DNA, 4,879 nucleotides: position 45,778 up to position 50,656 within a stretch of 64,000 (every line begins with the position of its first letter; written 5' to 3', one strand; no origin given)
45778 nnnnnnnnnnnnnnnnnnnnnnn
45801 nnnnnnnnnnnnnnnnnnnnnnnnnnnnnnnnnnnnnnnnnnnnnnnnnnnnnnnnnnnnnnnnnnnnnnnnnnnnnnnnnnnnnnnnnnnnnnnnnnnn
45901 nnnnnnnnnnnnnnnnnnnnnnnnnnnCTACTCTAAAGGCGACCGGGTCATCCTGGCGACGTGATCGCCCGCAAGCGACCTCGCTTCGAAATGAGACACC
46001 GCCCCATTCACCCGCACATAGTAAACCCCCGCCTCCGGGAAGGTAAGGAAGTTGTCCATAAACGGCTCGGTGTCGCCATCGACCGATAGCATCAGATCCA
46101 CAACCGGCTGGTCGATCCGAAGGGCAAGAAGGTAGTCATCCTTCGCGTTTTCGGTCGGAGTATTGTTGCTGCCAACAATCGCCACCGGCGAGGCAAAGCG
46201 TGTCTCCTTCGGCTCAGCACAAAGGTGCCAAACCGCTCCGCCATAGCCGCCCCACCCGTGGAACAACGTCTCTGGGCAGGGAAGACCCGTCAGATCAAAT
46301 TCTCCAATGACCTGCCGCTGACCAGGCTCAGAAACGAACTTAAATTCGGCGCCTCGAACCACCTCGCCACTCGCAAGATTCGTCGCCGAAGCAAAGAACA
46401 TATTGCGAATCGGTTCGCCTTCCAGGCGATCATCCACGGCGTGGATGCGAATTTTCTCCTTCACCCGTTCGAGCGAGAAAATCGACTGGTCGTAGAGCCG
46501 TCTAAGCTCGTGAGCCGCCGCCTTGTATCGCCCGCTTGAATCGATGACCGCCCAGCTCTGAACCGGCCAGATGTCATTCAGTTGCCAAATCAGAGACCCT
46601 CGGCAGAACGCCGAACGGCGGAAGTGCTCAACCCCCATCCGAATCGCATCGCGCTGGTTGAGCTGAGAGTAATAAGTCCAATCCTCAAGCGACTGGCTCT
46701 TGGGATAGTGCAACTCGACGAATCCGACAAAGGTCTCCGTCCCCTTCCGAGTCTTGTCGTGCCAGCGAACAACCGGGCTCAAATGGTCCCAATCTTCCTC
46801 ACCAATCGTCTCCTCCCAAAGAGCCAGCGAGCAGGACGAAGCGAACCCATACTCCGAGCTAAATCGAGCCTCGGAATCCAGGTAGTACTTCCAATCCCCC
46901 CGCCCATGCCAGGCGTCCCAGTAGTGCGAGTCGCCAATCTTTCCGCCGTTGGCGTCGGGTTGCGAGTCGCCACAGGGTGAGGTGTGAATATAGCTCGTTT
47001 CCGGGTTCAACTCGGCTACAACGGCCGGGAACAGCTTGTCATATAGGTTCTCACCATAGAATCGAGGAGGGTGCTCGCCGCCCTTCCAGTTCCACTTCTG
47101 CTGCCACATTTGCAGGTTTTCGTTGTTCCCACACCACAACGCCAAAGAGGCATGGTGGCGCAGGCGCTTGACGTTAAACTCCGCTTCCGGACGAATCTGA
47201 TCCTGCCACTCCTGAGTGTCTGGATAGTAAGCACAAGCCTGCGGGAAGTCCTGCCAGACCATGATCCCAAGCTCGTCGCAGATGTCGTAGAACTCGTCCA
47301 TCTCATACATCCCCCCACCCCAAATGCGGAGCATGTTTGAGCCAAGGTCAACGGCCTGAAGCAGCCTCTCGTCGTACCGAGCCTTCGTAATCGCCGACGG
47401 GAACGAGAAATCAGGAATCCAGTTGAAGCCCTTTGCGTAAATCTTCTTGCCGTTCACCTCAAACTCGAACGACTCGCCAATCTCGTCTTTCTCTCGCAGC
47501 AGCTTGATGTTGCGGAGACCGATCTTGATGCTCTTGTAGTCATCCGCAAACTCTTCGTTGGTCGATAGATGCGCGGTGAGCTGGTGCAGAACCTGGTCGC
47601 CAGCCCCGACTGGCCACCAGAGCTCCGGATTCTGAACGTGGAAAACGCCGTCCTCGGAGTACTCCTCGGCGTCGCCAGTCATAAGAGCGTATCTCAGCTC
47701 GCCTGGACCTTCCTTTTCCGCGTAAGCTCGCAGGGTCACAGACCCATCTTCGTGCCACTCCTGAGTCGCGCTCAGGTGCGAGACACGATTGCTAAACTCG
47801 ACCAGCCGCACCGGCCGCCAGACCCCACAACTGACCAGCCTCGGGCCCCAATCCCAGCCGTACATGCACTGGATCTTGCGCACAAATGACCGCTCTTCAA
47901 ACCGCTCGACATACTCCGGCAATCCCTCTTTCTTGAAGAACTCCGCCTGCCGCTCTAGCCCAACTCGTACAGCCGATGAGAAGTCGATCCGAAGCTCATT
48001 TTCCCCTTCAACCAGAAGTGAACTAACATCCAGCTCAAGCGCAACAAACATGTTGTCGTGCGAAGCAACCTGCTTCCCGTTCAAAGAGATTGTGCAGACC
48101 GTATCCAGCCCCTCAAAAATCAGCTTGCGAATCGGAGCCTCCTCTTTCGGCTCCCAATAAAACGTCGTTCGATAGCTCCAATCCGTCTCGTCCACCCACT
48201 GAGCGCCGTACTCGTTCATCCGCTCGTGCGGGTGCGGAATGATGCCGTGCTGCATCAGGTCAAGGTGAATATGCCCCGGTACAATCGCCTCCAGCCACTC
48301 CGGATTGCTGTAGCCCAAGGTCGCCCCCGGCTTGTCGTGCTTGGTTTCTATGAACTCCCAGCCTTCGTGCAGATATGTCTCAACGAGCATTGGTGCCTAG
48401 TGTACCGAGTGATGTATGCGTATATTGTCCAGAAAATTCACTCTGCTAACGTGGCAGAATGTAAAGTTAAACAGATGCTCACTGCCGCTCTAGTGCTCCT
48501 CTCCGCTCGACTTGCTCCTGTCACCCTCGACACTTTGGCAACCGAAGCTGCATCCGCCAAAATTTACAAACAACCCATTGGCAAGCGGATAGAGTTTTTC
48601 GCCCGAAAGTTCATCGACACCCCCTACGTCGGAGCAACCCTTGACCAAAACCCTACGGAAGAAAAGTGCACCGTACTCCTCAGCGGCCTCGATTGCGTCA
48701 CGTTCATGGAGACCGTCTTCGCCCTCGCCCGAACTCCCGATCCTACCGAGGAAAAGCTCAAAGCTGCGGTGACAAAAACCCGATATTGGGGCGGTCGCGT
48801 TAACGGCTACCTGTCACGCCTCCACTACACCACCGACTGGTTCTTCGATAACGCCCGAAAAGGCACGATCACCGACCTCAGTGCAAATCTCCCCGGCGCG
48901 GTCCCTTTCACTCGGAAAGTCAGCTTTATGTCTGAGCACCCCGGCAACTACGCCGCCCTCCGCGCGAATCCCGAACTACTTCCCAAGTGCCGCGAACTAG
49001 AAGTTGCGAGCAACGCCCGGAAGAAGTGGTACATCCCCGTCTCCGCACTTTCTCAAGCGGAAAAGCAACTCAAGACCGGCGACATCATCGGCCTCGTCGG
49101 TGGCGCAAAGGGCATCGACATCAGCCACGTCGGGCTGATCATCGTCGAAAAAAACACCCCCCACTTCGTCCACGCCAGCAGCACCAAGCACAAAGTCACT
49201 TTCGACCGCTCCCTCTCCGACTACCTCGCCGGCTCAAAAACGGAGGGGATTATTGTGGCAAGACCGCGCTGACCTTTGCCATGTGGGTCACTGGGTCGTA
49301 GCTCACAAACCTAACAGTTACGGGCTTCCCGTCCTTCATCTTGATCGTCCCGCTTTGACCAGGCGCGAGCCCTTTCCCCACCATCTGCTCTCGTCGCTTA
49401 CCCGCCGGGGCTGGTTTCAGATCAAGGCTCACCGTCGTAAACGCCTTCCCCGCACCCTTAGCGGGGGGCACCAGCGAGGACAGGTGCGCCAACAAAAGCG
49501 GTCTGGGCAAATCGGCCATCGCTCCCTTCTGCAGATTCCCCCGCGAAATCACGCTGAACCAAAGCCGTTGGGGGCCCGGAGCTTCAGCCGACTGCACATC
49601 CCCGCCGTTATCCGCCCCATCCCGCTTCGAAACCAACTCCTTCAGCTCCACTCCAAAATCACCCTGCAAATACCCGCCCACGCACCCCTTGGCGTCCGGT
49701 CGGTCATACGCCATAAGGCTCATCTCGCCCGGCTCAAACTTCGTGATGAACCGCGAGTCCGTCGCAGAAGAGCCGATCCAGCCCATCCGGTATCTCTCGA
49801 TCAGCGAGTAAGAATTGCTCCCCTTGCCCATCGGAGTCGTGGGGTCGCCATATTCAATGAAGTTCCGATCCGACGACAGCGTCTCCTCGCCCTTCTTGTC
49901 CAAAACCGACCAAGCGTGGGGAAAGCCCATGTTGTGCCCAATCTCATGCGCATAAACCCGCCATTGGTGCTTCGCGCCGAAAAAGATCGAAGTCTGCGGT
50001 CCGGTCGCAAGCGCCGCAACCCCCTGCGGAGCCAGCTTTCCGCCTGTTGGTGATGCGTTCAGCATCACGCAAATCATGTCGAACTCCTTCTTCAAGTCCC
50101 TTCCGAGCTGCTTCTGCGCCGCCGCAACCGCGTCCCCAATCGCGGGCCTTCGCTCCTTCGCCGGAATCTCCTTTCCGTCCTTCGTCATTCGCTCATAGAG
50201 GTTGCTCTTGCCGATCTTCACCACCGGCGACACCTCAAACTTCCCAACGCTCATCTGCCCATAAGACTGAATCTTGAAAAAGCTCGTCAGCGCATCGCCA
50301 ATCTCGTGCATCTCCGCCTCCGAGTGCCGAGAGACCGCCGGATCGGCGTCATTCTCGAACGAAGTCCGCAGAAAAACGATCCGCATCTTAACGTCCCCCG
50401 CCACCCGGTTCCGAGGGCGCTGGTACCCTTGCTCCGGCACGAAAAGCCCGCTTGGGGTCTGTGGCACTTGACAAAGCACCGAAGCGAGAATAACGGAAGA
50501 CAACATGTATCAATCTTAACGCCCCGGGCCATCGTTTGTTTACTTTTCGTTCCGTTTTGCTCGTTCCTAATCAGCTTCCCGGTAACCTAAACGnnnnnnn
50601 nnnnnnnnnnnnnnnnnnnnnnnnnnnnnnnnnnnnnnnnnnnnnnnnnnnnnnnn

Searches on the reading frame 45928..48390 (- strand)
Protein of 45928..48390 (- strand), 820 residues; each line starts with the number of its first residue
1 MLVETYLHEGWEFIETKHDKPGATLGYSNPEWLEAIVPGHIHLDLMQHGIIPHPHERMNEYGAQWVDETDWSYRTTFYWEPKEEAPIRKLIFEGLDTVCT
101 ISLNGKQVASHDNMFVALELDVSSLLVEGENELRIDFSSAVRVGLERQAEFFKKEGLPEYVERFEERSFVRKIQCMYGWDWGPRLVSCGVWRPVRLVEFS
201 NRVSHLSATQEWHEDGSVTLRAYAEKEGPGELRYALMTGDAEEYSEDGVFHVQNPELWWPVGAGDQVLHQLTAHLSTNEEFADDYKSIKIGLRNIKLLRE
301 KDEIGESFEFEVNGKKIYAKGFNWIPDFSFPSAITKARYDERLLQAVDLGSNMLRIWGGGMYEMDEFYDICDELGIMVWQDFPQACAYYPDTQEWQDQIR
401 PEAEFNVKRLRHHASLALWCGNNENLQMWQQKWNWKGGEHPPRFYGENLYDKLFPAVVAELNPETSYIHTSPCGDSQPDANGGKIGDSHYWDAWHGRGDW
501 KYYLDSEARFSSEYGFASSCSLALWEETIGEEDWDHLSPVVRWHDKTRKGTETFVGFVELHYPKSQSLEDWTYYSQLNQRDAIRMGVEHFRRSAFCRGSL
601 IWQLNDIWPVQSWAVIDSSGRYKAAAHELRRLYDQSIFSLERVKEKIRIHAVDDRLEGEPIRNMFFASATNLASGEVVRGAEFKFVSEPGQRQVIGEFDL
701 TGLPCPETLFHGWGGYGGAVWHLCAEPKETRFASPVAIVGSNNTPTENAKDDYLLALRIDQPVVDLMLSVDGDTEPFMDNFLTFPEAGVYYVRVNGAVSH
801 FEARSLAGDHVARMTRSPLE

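Call 86: search_protein_families(library=pfam, proteins=[window:45928-48390:-], max_evalue=0.00001)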
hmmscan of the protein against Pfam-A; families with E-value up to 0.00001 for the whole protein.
window:45928-48390:- (820 aa): 1 family
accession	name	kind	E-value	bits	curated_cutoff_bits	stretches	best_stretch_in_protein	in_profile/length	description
PF22666.2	Glyco_hydro_2_N2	-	4.9e-53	180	27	1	11-192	1-167/167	Glycosyl hydrolase 2 galactose-binding domain-like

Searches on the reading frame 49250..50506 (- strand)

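Call 86: search_protein_families(library=pfam, proteins=[window:49250-50506:-], max_evalue=0.00001)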
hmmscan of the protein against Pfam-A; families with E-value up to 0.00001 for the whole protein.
window:49250-50506:- (418 aa): 1 family
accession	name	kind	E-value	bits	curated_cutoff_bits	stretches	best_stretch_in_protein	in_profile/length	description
PF05548.17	Peptidase_M11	-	1.8e-08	34.2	21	1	153-244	107-185/303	Gametolysin peptidase M11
